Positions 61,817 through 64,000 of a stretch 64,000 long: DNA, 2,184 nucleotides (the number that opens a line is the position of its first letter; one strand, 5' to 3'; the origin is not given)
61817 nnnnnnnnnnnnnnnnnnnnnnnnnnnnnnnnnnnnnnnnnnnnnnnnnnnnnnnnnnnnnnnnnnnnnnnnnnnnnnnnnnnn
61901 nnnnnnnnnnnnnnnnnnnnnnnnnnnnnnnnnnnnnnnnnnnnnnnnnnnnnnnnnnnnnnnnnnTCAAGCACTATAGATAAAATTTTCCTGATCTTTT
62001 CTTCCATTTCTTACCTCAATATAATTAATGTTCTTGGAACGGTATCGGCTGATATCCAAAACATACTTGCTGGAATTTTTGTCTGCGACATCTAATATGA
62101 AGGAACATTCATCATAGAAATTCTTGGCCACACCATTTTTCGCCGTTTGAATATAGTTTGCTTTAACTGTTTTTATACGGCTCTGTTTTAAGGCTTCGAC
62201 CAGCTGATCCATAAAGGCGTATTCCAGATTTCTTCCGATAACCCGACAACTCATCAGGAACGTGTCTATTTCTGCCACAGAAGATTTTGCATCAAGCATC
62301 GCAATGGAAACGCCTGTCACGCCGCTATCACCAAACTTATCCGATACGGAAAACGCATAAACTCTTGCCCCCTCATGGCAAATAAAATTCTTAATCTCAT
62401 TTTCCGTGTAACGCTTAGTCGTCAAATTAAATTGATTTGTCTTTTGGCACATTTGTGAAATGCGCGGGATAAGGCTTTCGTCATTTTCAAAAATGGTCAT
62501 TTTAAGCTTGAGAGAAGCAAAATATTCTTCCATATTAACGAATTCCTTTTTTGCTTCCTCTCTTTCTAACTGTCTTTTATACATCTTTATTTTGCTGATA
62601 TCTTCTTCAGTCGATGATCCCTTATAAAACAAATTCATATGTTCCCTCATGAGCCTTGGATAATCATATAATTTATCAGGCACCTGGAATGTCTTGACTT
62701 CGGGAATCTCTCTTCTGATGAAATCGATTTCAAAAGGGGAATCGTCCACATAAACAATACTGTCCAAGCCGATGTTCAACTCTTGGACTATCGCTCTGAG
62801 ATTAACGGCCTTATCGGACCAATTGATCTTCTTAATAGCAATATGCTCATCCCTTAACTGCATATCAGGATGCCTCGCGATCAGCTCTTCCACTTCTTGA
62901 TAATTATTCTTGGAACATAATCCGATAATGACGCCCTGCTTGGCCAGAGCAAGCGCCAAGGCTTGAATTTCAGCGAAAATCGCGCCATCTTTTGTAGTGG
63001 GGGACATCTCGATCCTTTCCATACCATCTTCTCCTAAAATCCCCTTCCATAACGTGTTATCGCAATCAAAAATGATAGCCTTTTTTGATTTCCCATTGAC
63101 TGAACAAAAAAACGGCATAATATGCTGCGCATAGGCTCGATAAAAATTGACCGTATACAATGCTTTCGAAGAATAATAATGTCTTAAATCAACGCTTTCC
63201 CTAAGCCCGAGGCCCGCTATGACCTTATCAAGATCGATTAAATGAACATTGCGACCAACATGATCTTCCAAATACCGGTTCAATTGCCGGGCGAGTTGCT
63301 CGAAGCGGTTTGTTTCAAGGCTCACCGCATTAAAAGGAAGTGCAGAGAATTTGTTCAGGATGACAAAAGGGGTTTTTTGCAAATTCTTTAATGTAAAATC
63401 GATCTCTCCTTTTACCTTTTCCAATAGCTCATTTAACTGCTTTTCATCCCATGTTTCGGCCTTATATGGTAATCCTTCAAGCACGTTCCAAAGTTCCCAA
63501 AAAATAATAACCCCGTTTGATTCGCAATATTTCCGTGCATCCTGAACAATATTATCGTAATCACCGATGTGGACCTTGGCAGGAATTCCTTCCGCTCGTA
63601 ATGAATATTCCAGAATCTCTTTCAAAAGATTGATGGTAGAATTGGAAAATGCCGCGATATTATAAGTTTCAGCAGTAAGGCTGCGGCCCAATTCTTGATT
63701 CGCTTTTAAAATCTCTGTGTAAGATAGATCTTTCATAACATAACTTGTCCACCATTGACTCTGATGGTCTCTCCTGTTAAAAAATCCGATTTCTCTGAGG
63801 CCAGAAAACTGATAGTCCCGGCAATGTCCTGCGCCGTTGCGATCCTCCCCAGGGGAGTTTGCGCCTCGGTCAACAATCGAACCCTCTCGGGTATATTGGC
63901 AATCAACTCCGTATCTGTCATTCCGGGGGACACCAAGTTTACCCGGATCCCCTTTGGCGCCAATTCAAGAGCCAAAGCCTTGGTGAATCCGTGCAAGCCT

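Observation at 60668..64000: FkbH-like loader + ACP + FabG-like reductase + putative acyltransferase: an N-acyl (glyceroyl / hydroxyacyl) decoration module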

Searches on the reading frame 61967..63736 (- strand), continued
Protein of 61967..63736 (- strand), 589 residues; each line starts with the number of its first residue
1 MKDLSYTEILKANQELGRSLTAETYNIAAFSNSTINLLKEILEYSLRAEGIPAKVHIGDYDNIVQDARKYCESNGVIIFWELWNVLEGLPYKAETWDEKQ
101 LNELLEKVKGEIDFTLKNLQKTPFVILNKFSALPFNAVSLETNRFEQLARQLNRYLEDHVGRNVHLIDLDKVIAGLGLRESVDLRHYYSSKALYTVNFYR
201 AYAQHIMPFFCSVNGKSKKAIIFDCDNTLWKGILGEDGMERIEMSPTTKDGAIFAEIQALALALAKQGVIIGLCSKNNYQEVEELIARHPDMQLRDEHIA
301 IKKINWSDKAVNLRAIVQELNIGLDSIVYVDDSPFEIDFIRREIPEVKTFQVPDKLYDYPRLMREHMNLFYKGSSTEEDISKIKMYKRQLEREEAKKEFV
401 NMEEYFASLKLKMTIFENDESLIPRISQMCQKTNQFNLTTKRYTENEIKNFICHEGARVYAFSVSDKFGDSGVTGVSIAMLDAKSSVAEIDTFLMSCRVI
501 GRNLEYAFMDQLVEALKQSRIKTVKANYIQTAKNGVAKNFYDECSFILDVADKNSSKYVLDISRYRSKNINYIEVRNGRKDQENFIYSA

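Call 77: search_dna_similar(query=window:61967-63736:-, collection=plasmids, mode=protein, max_evalue=1e-20, max_rows=30)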
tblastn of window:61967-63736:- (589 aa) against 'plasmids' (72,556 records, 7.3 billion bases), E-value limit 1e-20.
Records with a match: 196; places in all: 199; records where one place covers at least 80% of the query: 35.
Best place of each record, by identity: <60% 196.
By first word of the organism name: Bacillus 52; Sinorhizobium 40; Streptomyces 37; Ralstonia 15; Clostridium 13; Rhodococcus 5; Rhizobium 4; Burkholderia 2; Methylosinus 2; Erwinia 2; and 22 more.
By predicted mobility (MOB-suite, as given by PLSDB): non-mobilizable 122; mobilizable 69; conjugative 5.
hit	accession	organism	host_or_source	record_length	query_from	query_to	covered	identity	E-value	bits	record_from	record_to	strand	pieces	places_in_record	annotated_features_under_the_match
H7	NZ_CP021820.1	Sinorhizobium meliloti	Medicago truncatula,Single Cell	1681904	27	571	93%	31.4%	2e-74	266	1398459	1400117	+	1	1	none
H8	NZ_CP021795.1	Sinorhizobium meliloti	Medicago sativa,Single Cell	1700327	27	571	93%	31.4%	2e-74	266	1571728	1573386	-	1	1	none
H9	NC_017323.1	Sinorhizobium meliloti BL225C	-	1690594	27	571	93%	31.4%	4e-74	265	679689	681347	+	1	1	none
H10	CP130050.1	Sinorhizobium meliloti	Medicago,Cell culture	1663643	30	571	92%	31.7%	1e-62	267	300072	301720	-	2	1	HAD family hydrolase | hypothetical protein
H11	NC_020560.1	Sinorhizobium meliloti 2011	-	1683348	27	571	93%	31.3%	2e-73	263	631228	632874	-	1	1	none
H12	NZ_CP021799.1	Sinorhizobium meliloti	Medicago sativa,Single Cell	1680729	27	571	93%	31.3%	4e-73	262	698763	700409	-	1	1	none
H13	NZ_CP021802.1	Sinorhizobium meliloti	Medicago sativa,Single Cell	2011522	27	571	93%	31.2%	4e-76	271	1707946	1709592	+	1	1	none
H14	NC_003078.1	Sinorhizobium meliloti 1021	-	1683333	30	571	92%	31.4%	8e-62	264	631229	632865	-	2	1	none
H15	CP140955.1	Sinorhizobium meliloti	Medicago lupulina,whole organism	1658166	27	571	93%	31.1%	1e-73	263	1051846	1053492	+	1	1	HAD family hydrolase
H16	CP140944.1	Sinorhizobium meliloti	Medicago lupulina,whole organism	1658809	27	571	93%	31.1%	1e-73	263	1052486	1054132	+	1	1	HAD family hydrolase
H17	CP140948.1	Sinorhizobium meliloti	Medicago lupulina,whole organism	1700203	27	571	93%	31.0%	1e-72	261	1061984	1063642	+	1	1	HAD family hydrolase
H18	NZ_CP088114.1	Sinorhizobium meliloti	cell culture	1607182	27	571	93%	30.9%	8e-76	270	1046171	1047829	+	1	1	none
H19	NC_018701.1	Sinorhizobium meliloti Rm41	-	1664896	27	571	93%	30.9%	2e-74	266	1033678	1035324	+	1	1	none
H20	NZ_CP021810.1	Sinorhizobium meliloti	Medicago sativa,Single Cell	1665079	27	571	93%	30.9%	2e-74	266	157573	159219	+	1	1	none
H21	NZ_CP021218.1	Sinorhizobium meliloti RU11/001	-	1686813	27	571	93%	30.9%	2e-74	266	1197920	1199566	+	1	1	none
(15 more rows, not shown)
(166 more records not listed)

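Call 78: get_annotated_region(hit=H15, flank=12000)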
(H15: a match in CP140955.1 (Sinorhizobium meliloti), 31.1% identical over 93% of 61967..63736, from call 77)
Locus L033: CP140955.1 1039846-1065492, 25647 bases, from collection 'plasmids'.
description: Sinorhizobium meliloti strain ml47 plasmid pSymB, complete sequence
organism: Sinorhizobium meliloti (NCBI taxid 382)
taxonomy: Bacteria; Pseudomonadota; Alphaproteobacteria; Hyphomicrobiales; Rhizobiaceae; Sinorhizobium; Sinorhizobium meliloti
host: -; source: Medicago lupulina,whole organism; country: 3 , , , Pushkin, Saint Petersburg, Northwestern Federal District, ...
typing (MOB-suite, as given by PLSDB): mobilizable; relaxase MOBQ
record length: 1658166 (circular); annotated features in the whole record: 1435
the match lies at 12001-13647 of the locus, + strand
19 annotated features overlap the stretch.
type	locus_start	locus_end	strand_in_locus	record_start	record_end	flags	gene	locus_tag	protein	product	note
CDS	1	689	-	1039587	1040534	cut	-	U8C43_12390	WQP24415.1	sugar-binding transcriptional regulator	-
CDS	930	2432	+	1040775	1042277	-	lsrA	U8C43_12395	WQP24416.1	autoinducer 2 ABC transporter ATP-binding protein LsrA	-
CDS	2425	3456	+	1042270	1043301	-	-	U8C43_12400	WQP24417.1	sugar ABC transporter permease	-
CDS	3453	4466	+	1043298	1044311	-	-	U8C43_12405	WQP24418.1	autoinducer 2 import system permease LsrD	-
CDS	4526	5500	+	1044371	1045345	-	lsrB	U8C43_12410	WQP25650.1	autoinducer 2 ABC transporter substrate-binding protein LsrB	-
CDS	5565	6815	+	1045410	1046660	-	-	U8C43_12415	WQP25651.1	class II aldolase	-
CDS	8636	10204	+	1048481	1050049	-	-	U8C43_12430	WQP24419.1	MBOAT family protein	-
CDS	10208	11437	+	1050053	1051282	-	-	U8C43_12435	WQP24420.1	TonB-dependent receptor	-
CDS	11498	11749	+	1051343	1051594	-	-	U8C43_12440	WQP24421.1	acyl carrier protein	-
CDS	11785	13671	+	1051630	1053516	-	-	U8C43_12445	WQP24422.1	HAD family hydrolase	-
CDS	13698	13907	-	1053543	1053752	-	-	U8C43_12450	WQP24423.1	DUF2280 domain-containing protein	-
CDS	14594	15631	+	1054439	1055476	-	-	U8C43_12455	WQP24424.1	calcium-binding protein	-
CDS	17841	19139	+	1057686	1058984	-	-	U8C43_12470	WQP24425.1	capsular polysaccharide biosynthesis protein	-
CDS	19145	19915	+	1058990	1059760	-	-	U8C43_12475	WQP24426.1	ABC transporter permease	-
CDS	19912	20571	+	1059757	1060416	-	-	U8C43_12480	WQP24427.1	ABC transporter ATP-binding protein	-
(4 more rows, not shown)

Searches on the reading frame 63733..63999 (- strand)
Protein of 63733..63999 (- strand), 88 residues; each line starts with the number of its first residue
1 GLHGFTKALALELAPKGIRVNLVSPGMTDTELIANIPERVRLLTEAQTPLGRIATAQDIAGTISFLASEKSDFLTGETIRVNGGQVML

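Call 4: search_protein_families(library=pfam, proteins=[window:63733-63999:-], max_evalue=0.01)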
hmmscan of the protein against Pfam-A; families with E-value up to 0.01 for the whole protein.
window:63733-63999:- (88 aa): 3 families
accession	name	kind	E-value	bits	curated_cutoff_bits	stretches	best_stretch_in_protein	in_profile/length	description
PF13561.12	adh_short_C2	-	4.1e-25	89.2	27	1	1-84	149-234/236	Enoyl-(Acyl carrier protein) reductase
PF23441.1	SDR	-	1.7e-09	37.9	27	1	1-87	169-257/258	SDR-like rossmann domain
PF00106.31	adh_short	-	8.2e-09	35.6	26.6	1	1-38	155-192/195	short chain dehydrogenase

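Call 5: search_protein_families(library=ncbifam, proteins=[window:63733-63999:-], max_evalue=0.01)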
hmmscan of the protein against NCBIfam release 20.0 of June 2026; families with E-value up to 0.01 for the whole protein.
window:63733-63999:- (88 aa): 180 families (the best 25 are shown)
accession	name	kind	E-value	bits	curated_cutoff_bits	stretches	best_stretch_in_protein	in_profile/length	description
TIGR01829.1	AcAcCoA_reduct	subfamily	1.5e-26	93.5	302.1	1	1-87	156-242/242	acetoacetyl-CoA reductase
TIGR01830.1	3oxo_ACP_reduc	equivalog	1.1e-24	87.5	297.75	1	1-84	154-237/239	3-oxoacyl-[acyl-carrier-protein] reductase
NF009464.0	PRK12824.1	subfamily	1.6e-24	86.9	269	1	1-87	158-244/245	3-oxoacyl-ACP reductase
NF004197.0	PRK05653.1-1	equivalog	2.8e-24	86.1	332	1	1-87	162-248/249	3-oxoacyl-ACP reductase FabG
NF047420.2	EF_P_mod_YmfI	equivalog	3.5e-24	85.8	238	1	1-84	151-234/236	elongation factor P 5-aminopentanone reductase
NF004198.0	PRK05653.1-3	equivalog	6.2e-24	84.8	296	1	1-87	162-248/248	3-oxoacyl-ACP reductase FabG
NF005559.1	PRK07231.1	subfamily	6.6e-24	84.8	215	1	4-86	162-248/249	glucose 1-dehydrogenase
NF053701.1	CsHdxCHCADhChcB2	equivalog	2.8e-23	82.7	350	1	4-86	161-243/245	cis-4-hydroxycyclohexanecarboxylate dehydrogenase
NF009466.0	PRK12826.1-2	subfamily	5.3e-23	81.7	222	1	1-87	160-246/248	3-oxoacyl-ACP reductase FabG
NF004199.0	PRK05653.1-4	equivalog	5.6e-22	78.5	301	1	1-87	161-247/247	3-oxoacyl-ACP reductase FabG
NF009468.0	PRK12826.1-4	equivalog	5.6e-21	75.4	318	1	1-87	163-249/256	SDR family oxidoreductase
NF004818.0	PRK06172.1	equivalog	4.2e-20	72.1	336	1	4-86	166-251/253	SDR family oxidoreductase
NF052558.1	MBtsdlDhBudC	equivalog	6.9e-20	71.7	270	1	4-85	158-241/250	meso-2,3-butanediol dehydrogenase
NF005975.0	PRK08063.1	equivalog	5.2e-19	68.5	328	1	3-87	162-248/250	enoyl-[acyl-carrier-protein] reductase FabL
NF005067.0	PRK06484.1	equivalog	8.1e-19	67.5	713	1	2-85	165-251/524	short chain dehydrogenase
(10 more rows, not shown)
